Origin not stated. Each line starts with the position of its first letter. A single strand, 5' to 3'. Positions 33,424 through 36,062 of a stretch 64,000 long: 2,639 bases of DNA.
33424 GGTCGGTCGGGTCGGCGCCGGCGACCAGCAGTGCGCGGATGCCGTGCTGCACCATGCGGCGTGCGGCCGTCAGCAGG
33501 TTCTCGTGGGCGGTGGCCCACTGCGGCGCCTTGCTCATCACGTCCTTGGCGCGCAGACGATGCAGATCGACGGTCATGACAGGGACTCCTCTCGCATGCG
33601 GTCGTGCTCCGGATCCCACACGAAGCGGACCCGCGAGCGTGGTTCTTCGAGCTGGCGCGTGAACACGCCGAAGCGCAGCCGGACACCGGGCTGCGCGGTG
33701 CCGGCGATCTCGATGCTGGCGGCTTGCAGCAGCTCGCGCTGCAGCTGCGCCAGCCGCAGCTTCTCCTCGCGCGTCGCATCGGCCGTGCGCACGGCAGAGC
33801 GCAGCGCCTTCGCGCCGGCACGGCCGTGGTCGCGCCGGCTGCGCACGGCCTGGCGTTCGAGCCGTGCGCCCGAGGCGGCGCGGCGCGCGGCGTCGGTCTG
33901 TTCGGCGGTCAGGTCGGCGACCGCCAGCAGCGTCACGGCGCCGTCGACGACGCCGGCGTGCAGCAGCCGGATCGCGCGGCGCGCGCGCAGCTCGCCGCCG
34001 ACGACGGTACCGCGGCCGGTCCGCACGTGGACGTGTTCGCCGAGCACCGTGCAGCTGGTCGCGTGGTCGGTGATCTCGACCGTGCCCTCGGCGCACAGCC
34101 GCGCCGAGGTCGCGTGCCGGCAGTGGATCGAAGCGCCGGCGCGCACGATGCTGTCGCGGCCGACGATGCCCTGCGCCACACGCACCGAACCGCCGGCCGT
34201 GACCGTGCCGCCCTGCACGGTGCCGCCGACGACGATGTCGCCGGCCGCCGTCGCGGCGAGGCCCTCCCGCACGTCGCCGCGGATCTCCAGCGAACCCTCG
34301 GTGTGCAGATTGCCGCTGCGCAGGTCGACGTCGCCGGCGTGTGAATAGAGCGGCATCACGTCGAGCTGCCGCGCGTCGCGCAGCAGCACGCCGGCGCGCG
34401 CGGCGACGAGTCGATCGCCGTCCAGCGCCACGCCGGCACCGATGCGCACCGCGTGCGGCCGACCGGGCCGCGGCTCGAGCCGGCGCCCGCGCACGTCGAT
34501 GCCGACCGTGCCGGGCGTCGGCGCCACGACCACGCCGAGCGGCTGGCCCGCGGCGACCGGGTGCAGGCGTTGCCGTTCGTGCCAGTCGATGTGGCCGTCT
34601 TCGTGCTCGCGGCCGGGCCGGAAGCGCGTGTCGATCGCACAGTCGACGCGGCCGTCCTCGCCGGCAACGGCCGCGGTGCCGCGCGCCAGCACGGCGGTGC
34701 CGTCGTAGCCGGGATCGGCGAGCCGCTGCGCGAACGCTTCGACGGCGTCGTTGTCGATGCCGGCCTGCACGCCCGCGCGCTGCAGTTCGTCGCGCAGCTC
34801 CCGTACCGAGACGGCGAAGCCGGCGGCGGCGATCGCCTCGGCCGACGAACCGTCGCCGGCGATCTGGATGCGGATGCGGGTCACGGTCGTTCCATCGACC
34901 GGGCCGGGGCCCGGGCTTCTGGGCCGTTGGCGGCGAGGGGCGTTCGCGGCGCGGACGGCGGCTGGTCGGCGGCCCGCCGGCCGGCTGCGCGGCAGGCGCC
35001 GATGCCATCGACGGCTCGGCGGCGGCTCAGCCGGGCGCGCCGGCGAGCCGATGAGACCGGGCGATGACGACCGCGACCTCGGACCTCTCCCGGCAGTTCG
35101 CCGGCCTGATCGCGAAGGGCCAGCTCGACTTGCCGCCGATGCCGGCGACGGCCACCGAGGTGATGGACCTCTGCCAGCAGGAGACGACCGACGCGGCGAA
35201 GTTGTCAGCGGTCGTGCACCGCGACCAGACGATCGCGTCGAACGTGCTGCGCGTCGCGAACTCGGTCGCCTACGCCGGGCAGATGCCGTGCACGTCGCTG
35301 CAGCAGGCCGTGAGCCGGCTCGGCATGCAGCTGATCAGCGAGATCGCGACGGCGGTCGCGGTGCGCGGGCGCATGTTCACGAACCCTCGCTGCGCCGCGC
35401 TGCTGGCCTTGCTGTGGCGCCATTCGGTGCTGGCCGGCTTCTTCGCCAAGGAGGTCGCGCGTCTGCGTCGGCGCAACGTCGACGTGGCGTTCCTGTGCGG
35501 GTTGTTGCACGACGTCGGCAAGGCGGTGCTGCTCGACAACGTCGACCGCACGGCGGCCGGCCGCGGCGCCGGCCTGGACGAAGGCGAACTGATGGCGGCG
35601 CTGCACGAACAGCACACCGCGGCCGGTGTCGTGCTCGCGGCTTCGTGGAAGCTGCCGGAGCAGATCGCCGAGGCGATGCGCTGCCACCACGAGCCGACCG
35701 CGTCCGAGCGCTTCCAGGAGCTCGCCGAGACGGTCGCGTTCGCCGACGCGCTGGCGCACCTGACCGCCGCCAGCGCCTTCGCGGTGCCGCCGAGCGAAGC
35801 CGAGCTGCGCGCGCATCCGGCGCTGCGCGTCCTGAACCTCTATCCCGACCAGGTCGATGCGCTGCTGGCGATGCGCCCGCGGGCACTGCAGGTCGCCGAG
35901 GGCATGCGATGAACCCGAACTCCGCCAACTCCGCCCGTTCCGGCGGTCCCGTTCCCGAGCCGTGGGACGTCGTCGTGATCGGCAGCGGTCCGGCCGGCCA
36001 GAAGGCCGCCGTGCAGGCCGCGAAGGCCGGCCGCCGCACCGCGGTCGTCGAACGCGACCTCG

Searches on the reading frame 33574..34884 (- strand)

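Call 54: search_protein_families(library=pfam, proteins=[window:33574-34884:-], max_evalue=0.0001)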
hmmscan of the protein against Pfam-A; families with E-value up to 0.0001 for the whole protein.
window:33574-34884:- (436 aa): 2 families
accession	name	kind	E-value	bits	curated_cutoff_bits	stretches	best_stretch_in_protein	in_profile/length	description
PF03961.19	FapA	-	1.2e-37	130.4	31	1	178-422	1-266/272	Flagellar Assembly Protein A beta solenoid domain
PF20250.3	FapA_N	-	2.7e-29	102.2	27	1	6-168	3-174/178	Flagellar Assembly Protein A N-terminal region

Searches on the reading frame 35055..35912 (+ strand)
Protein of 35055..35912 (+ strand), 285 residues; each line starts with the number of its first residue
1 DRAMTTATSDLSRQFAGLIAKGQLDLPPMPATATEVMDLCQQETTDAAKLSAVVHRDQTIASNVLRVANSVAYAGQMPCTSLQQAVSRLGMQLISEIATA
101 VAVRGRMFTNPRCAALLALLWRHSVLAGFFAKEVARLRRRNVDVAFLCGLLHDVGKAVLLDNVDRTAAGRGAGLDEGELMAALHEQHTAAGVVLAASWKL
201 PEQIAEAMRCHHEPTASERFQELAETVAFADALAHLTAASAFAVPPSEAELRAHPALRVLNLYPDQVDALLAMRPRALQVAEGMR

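Call 54: search_protein_families(library=pfam, proteins=[window:35055-35912:+], max_evalue=0.0001)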
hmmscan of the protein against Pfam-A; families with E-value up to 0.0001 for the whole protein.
window:35055-35912:+ (285 aa): 2 families
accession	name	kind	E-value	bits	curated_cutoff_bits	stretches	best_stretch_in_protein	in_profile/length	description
PF08668.18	HDOD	-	7.9e-45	153.2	22.9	1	26-214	1-196/196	HDOD domain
PF01966.28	HD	-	4.3e-11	43.5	22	1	121-234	2-114/116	HD domain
